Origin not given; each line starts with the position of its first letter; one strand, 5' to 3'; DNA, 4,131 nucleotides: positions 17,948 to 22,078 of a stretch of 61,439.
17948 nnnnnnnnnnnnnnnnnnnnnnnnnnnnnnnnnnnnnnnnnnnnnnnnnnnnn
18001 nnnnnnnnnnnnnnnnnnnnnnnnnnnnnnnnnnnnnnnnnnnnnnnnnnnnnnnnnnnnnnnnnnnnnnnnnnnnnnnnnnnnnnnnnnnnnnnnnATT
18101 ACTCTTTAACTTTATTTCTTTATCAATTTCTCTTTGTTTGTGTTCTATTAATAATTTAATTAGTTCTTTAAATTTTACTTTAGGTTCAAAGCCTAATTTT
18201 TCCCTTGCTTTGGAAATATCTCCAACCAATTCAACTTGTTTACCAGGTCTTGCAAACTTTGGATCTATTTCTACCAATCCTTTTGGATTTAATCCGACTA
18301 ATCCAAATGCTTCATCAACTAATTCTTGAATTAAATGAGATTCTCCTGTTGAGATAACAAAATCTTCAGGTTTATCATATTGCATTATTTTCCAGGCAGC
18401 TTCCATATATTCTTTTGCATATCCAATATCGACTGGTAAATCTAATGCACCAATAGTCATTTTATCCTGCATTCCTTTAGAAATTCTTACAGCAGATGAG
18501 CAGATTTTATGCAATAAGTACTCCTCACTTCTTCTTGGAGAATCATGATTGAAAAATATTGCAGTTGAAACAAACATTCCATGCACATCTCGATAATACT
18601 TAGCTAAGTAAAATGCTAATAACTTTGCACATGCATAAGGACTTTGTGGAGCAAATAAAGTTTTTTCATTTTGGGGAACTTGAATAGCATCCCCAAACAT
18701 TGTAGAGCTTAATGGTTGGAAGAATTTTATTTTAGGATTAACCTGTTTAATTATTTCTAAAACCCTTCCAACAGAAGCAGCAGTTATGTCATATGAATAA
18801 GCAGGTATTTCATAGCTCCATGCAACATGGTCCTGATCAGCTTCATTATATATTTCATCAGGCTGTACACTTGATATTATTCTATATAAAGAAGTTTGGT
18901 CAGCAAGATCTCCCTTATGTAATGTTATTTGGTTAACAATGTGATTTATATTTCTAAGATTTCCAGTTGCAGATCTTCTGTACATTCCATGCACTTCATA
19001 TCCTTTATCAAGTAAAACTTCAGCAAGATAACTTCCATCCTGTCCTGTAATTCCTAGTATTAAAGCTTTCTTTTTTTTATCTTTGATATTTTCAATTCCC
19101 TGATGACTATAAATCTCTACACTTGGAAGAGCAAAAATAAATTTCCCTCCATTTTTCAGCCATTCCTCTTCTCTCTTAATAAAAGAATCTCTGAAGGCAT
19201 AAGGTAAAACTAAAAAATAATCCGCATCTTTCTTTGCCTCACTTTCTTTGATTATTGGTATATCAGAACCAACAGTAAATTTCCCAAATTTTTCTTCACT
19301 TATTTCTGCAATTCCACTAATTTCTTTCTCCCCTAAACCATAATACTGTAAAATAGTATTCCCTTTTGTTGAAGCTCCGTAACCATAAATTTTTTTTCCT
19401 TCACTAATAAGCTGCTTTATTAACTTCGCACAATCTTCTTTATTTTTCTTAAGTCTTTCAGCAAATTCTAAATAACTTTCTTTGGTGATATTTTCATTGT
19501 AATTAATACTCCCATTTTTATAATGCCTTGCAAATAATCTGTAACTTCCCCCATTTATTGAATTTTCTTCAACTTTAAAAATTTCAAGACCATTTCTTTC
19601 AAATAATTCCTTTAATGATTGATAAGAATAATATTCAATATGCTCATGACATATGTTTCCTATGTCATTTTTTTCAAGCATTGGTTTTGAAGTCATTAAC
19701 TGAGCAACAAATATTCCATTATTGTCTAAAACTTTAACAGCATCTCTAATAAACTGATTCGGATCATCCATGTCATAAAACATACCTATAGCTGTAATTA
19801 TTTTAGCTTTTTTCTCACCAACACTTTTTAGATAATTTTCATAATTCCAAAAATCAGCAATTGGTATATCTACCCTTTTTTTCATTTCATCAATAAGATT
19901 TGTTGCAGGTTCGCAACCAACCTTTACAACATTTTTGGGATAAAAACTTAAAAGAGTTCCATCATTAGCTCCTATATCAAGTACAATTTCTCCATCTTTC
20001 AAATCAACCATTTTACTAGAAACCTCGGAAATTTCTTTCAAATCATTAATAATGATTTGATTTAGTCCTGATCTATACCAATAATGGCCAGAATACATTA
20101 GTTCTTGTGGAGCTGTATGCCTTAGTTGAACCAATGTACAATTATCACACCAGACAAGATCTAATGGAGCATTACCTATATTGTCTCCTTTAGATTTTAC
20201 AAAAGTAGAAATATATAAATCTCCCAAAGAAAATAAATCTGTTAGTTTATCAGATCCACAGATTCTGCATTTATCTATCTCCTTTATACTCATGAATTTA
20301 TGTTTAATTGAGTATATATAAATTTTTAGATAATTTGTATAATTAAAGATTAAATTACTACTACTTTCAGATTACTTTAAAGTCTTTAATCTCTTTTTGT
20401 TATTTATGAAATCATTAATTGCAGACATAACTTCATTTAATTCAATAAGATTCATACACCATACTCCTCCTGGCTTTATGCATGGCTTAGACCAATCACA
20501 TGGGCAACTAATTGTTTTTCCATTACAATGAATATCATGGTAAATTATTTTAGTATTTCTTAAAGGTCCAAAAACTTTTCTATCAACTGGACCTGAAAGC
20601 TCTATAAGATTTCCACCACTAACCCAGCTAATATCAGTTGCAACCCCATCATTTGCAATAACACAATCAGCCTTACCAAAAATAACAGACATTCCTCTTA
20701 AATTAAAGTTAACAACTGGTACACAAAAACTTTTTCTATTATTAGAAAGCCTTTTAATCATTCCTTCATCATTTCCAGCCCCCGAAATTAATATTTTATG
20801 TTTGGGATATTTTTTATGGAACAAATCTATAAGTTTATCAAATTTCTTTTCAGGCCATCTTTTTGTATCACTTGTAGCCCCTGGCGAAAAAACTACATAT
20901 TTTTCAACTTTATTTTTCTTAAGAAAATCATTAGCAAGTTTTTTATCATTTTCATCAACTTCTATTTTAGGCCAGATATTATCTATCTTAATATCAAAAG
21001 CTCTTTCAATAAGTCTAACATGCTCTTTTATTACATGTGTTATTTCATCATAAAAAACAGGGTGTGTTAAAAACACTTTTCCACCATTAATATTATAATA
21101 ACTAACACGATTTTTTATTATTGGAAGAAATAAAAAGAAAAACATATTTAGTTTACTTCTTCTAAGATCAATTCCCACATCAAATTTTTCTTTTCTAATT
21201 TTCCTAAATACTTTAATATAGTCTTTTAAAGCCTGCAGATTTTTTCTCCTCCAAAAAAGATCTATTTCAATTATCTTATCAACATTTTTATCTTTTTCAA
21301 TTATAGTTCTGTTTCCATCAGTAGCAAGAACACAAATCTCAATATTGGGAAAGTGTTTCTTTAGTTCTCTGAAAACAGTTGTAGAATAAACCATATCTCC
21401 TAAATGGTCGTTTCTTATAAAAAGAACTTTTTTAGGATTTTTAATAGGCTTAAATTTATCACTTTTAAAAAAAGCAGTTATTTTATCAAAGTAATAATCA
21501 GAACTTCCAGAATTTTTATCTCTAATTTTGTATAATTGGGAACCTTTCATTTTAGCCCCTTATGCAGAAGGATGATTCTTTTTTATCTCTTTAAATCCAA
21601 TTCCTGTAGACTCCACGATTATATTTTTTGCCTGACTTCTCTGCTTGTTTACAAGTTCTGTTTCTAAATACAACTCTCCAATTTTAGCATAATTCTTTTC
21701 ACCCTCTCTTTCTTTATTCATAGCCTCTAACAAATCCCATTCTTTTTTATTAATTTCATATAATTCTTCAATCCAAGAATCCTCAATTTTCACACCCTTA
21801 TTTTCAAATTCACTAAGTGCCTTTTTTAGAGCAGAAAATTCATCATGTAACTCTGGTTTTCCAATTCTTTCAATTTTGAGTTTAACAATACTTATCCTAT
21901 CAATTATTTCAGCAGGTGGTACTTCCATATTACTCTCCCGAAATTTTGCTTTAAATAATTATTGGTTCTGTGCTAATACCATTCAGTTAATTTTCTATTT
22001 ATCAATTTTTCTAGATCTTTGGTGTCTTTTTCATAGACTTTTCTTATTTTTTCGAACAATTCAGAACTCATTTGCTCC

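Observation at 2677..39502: A ~37-kb glycosylation island anchored by aglB, with an enzyme set unusual for an archaeon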

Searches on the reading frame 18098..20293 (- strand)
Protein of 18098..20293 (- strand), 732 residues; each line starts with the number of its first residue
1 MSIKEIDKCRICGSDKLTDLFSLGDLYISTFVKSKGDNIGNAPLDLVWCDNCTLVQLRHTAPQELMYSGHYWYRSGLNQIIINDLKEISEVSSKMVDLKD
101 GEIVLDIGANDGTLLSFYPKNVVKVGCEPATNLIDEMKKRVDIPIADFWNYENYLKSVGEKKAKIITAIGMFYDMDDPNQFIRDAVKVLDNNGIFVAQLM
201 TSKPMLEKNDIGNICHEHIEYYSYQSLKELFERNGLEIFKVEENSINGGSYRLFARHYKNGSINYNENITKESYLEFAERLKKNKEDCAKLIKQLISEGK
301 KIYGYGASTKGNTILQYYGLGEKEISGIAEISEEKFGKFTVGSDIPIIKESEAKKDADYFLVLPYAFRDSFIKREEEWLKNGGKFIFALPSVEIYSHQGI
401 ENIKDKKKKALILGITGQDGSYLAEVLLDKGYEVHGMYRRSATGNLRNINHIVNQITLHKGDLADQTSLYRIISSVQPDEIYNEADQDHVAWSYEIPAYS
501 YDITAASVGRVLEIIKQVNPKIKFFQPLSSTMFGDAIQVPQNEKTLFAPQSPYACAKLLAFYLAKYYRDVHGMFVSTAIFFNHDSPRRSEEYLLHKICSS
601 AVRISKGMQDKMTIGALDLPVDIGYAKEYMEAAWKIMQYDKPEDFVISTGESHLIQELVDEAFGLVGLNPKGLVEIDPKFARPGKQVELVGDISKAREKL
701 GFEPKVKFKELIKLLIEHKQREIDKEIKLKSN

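Call 4: search_protein_families(library=pfam, proteins=[window:18098-20293:-], max_evalue=0.001)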
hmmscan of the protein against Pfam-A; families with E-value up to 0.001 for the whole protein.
window:18098-20293:- (732 aa): 8 families
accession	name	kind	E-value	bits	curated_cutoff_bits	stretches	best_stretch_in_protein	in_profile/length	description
PF16363.11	GDP_Man_Dehyd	-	2.2e-94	317.1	27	1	411-713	1-330/332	GDP-mannose 4,6 dehydratase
PF01370.27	Epimerase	-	1.2e-46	159.5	20.9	1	410-647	1-239/240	NAD dependent epimerase/dehydratase family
PF08484.17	Methyltransf_14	-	2.3e-33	115.7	23.5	1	270-390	39-160/160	C-methyltransferase C-terminal domain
PF13489.12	Methyltransf_23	-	1.5e-12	48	27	1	96-238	17-161/164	Methyltransferase domain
PF08421.16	Methyltransf_13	-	2.6e-12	47.2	31.3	1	9-67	1-62/62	Putative zinc binding domain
PF05368.20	NmrA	-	0.00019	21.6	27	1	406-477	1-71/298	NmrA-like family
PF04321.23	RmlD_sub_bind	-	0.00033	20.3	27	1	409-558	2-130/287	RmlD substrate binding domain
PF08242.18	Methyltransf_12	-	0.00039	21.5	30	0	105-195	1-98/98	Methyltransferase domain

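Call 9: search_protein_families(library=ncbifam, proteins=[window:18098-20293:-], max_evalue=0.01)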
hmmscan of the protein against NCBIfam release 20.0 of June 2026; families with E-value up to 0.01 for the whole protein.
window:18098-20293:- (732 aa): 12 families
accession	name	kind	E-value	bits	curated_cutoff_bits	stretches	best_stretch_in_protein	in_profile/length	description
TIGR01472.1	gmd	equivalog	8e-97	324.5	415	1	408-719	1-338/342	GDP-mannose 4,6-dehydratase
TIGR04180.1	EDH_00030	hypoth_equivalog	9.4e-21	74.1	475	1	411-706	2-296/297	NAD-dependent 4,6-dehydratase LegB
TIGR01181.1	dTDP_gluc_dehyt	equivalog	1.7e-17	63.5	365.1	1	411-717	3-309/321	dTDP-glucose 4,6-dehydratase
TIGR01179.1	galE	equivalog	1.7e-14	53.4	262.3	1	410-714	2-320/332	UDP-glucose 4-epimerase GalE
TIGR02622.1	CDP_4_6_dhtase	equivalog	3e-14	52.9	278.45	1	406-519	3-119/352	CDP-glucose 4,6-dehydratase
NF007956.0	PRK10675.1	subfamily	5.2e-06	25.8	394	1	410-560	3-156/338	UDP-glucose 4-epimerase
NF007582.0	PRK10217.1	equivalog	0.00021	20.5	698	1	408-574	2-181/355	dTDP-glucose 4,6-dehydratase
NF045667.1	MTase_DVU1556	equivalog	0.00022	20.8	155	1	93-245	15-169/213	DVU_1556 family methyltransferase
NF043036.1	ErythonDh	equivalog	0.00063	19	325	1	410-567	3-163/321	D-erythronate dehydrogenase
TIGR03466.1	HpnA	hypoth_equivalog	0.00064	18.7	367.65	1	409-477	2-66/327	hopanoid-associated sugar epimerase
NF007490.0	PRK10084.1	subfamily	0.0021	17.1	649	0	432-502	26-98/361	dTDP-glucose 4,6-dehydratase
TIGR02072.1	BioC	equivalog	0.0023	17.8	184.95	1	161-247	96-182/244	malonyl-ACP O-methyltransferase BioC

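Call 23: search_solved_structures(query=window:18098-20293:-, max_evalue=0.00001)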
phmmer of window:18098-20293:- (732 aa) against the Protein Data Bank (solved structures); distinct sequences matched with E-value up to 0.00001: 49.
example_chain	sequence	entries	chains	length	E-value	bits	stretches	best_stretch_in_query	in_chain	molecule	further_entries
1n7g_A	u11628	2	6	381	1.1e-85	291.5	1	401-722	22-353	GDP-D-mannose-4,6-dehydratase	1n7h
2z1m_A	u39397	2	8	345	4.1e-76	259.9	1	408-727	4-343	GDP-D-mannose dehydratase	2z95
1db3_A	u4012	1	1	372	6e-75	256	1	408-668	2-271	GDP-MANNOSE 4,6-DEHYDRATASE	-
7kf3_A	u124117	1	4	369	1.5e-74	254.8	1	407-717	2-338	GDP-mannose 4,6-dehydratase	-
5uzh_A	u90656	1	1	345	2.5e-73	250.7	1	408-717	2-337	NafoA.00085.b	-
5in4_A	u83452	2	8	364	2.6e-73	250.6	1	397-716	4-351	GDP-mannose 4,6 dehydratase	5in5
6gpk_A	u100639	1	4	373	3e-73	250.4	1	404-716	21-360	GDP-mannose 4,6 dehydratase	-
1t2a_A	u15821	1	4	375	7.7e-73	249.1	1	408-716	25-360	GDP-mannose 4,6 dehydratase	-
6gpj_A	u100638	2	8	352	8e-73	249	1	408-716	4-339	GDP-mannose 4,6 dehydratase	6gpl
6q94_B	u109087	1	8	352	2.9e-72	247.2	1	408-716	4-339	GDP-mannose 4,6 dehydratase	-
1rpn_A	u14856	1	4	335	3.7e-69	236.9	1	408-726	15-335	GDP-mannose 4,6-dehydratase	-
4rv9_A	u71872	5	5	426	2.2e-39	138.5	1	5-392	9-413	D-mycarose 3-C-methyltransferase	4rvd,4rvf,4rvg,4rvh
5t64_A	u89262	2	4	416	2.6e-25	92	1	8-394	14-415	Sugar 3-C-methyl transferase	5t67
4e2w_A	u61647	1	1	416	3.8e-25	91.4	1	8-394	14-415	TcaB9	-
3ndi_A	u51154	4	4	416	7e-25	90.6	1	8-394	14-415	Methyltransferase | TcaB9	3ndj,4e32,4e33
2pk3_A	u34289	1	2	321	2.7e-22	82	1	408-720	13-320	GDP-6-deoxy-D-lyxo-4-hexulose reductase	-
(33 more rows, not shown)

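Call 25: find_homologous_proteins(query=window:18098-20293:-, max_evalue=1e-20)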
Query window:18098-20293:- (732 aa): 7948 proteins with E <= 1e-20 among 8000 candidates; the best 120 are listed.
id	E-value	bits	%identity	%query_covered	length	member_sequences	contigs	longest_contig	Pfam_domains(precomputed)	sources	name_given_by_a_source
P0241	0.0e+0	1662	100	100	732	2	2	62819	PF13489.13,PF08421.17,PF16363.12,PF08484.18,PF01370.28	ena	-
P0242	0.0e+0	1356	79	100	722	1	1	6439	PF13489.13,PF08421.17,PF16363.12,PF08484.18,PF01370.28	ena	-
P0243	0.0e+0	1326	79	99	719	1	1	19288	PF13489.13,PF08421.17,PF16363.12,PF08484.18,PF01370.28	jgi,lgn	-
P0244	0.0e+0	1298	75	99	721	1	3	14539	PF13489.13,PF08421.17,PF04321.24,PF16363.12,PF08484.18,PF01370.28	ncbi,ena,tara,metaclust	tara:strand:- start:10587 stop:12752 length:2166 start_codon:yes stop_codon:yes gene_type:complete|m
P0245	0.0e+0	1233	73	99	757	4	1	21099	PF13489.13,PF08421.17,PF16363.12,PF08484.18,PF01370.28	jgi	-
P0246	0.0e+0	1219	72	98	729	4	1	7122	PF13489.13,PF08421.17,PF16363.12,PF08484.18,PF01370.28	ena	-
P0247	0.0e+0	1172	69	99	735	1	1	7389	PF13489.13,PF08421.17,PF04321.24,PF16363.12,PF08484.18,PF01370.28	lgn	-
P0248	0.0e+0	1155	69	99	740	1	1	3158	PF13489.13,PF08421.17,PF16363.12,PF08484.18,PF01370.28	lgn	-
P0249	0.0e+0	1152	66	99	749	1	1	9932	PF13489.13,PF08421.17,PF16363.12,PF08484.18,PF01370.28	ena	-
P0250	0.0e+0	1151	69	98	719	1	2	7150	PF13489.13,PF08421.17,PF04321.24,PF16363.12,PF08484.18,PF01370.28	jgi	-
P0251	0.0e+0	1149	67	99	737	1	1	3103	PF13489.13,PF08421.17,PF04321.24,PF16363.12,PF08484.18,PF01370.28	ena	-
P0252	0.0e+0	1149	68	97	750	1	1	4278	PF13489.13,PF08421.17,PF16363.12,PF08484.18,PF01370.28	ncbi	-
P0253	0.0e+0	1142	67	99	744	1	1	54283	PF13489.13,PF08421.17,PF16363.12,PF08484.18,PF01370.28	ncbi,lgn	-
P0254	0.0e+0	1139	67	98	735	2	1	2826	PF13489.13,PF08421.17,PF16363.12,PF08484.18,PF01370.28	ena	-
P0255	0.0e+0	1134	67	98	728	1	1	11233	PF13489.13,PF08421.17,PF16363.12,PF08484.18,PF01370.28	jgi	jgi:GDPmannose 4,6-dehydratase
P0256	0.0e+0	1134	68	98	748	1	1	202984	PF13489.13,PF08421.17,PF16363.12,PF08484.18,PF01370.28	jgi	jgi:GDP-mannose 4,6-dehydratase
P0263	0.0e+0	1104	66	97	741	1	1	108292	PF13489.13,PF08421.17,PF04321.24,PF16363.12,PF08484.18,PF01370.28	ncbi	ncbi:MAG: GDP-mannose 4,6-dehydratase [archaeon]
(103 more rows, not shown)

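Call 72: find_encoding_contigs(protein=P0263, flank=8000, max_places=1)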
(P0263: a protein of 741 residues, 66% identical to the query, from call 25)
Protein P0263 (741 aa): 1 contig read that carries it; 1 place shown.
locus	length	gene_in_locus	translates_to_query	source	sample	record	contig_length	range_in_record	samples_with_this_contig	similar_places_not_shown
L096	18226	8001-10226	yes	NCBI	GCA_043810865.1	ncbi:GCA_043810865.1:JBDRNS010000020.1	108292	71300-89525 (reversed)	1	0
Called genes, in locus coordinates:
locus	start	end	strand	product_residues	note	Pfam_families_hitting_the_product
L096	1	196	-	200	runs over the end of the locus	-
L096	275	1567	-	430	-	PF00459:Inositol_P, PF13207:AAA_17 (faint), PF03308:MeaB (weak), PF08433:KTI12, PF01583:APS_kinase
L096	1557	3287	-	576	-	-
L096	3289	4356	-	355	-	-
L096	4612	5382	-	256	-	PF03567:Sulfotransfer_2 (faint)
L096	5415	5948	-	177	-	-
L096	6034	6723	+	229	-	-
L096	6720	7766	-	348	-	-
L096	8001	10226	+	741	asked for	PF08421:Methyltransf_13, PF13489:Methyltransf_23, PF08484:Methyltransf_14, PF01370:Epimerase, PF04321:RmlD_sub_bind (weak), PF16363:GDP_Man_Dehyd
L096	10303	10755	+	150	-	PF08282:Hydrolase_3 (weak)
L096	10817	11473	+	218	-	PF02698:DUF218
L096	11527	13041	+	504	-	PF00483:NTP_transferase (weak), PF12804:NTP_transf_3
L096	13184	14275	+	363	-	PF01370:Epimerase, PF02719:Polysacc_synt_2 (weak), PF04321:RmlD_sub_bind (weak), PF16363:GDP_Man_Dehyd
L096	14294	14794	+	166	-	PF08241:Methyltransf_11 (weak)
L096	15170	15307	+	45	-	-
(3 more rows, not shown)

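Call 73: find_encoding_contigs(protein=P0256, flank=8000, max_places=1)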
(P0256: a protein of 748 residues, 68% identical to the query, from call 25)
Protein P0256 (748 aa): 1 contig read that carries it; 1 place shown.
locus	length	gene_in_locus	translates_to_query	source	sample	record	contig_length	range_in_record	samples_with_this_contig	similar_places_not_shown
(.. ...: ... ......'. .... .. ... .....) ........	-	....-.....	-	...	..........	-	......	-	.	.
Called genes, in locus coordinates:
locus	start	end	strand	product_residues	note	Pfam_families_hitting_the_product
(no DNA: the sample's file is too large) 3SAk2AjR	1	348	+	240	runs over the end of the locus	-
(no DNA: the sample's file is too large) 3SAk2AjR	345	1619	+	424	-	PF00884:Sulfatase, PF01663:Phosphodiest (weak), PF16347:SGSH_C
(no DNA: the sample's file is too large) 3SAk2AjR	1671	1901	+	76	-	-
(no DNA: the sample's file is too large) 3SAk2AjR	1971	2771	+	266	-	PF01507:PAPS_reduct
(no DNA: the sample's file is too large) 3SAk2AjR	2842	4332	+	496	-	PF01663:Phosphodiest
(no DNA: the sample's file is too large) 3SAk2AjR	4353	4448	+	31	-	-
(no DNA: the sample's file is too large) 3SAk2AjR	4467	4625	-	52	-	PF19451:DUF5989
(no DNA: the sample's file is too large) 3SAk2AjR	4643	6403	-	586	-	PF02543:Carbam_trans_N, PF16861:Carbam_trans_C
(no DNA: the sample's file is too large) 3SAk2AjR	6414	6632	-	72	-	-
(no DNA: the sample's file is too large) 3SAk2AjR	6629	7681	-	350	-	-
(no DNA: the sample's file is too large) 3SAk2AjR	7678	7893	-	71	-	-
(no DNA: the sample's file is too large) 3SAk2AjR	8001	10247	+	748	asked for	PF08421:Methyltransf_13, PF13489:Methyltransf_23, PF08484:Methyltransf_14, PF01370:Epimerase, PF16363:GDP_Man_Dehyd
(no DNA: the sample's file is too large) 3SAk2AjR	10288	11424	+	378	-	PF01075:Glyco_transf_9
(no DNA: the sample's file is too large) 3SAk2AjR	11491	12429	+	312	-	-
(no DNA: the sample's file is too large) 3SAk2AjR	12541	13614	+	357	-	PF01370:Epimerase, PF04321:RmlD_sub_bind, PF16363:GDP_Man_Dehyd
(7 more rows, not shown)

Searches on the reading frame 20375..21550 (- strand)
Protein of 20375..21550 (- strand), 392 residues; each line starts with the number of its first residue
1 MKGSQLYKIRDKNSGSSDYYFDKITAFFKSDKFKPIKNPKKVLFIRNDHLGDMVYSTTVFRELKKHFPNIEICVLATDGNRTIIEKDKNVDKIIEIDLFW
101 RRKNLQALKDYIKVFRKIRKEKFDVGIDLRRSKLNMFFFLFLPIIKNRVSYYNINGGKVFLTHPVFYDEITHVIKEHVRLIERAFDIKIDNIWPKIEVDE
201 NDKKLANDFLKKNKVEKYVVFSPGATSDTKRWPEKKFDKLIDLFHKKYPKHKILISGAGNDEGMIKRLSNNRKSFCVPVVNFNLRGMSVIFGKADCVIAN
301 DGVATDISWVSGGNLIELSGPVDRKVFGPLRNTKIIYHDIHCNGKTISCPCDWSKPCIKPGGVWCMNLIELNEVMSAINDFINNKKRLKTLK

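Call 5: search_protein_families(library=pfam, proteins=[window:20375-21550:-], max_evalue=0.001)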
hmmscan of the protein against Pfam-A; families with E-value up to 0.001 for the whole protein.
window:20375-21550:- (392 aa): 1 family
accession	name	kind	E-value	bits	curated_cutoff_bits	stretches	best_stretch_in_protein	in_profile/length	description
PF01075.23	Glyco_transf_9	-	2.4e-20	73.3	22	1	113-339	3-229/247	Glycosyltransferase family 9 (heptosyltransferase)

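Call 9: search_protein_families(library=ncbifam, proteins=[window:20375-21550:-], max_evalue=0.01)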
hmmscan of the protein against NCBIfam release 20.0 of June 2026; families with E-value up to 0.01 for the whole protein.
window:20375-21550:- (392 aa): 6 families
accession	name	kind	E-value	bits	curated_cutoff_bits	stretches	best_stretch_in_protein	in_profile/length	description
TIGR02195.1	heptsyl_trn_II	equivalog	1.4e-22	80.3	134.6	1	41-379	1-335/339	lipopolysaccharide heptosyltransferase II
TIGR02193.1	heptsyl_trn_I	equivalog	1.1e-17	64.3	185.3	1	41-329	1-291/320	lipopolysaccharide heptosyltransferase I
TIGR02201.1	heptsyl_trn_III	equivalog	2e-17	63.3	170.2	1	42-335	2-302/344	putative lipopolysaccharide heptosyltransferase III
NF007742.0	PRK10422.1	equivalog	5.6e-16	58.3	467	1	37-335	3-304/352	lipopolysaccharide core heptosyltransferase RfaQ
NF008162.0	PRK10916.1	equivalog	1.3e-15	57.5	569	1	41-333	2-301/348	ADP-heptose--LPS heptosyltransferase RfaF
NF008204.0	PRK10964.1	equivalog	3.1e-13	49.6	437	1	41-331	2-291/322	lipopolysaccharide heptosyltransferase RfaC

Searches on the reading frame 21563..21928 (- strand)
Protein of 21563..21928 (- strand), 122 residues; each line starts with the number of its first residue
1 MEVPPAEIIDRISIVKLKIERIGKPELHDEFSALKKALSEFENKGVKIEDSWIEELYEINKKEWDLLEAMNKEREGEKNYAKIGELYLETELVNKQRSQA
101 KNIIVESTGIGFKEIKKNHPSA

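Call 5: search_protein_families(library=pfam, proteins=[window:21563-21928:-], max_evalue=0.001)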
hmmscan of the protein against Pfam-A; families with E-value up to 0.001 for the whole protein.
window:21563-21928:- (122 aa): 0 families

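Call 9: search_protein_families(library=ncbifam, proteins=[window:21563-21928:-], max_evalue=0.01)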
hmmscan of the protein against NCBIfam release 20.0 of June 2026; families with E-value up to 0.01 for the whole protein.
window:21563-21928:- (122 aa): 0 families

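Call 22: search_protein_families(library=pfam, proteins=[window:21563-21928:-], max_evalue=5)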
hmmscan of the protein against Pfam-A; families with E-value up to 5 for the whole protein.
window:21563-21928:- (122 aa): 3 families
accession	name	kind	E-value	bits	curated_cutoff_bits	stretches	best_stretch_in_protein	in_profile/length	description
PF19662.4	DUF6165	-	0.002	18.3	27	1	2-91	4-89/134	Family of unknown function (DUF6165)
PF14063.11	DUF4254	-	0.023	15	27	1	5-23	76-94/144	Protein of unknown function (DUF4254)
PF04253.20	TFR_dimer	-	0.093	13.2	27.1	1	30-107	2-76/121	Transferrin receptor-like dimerisation domain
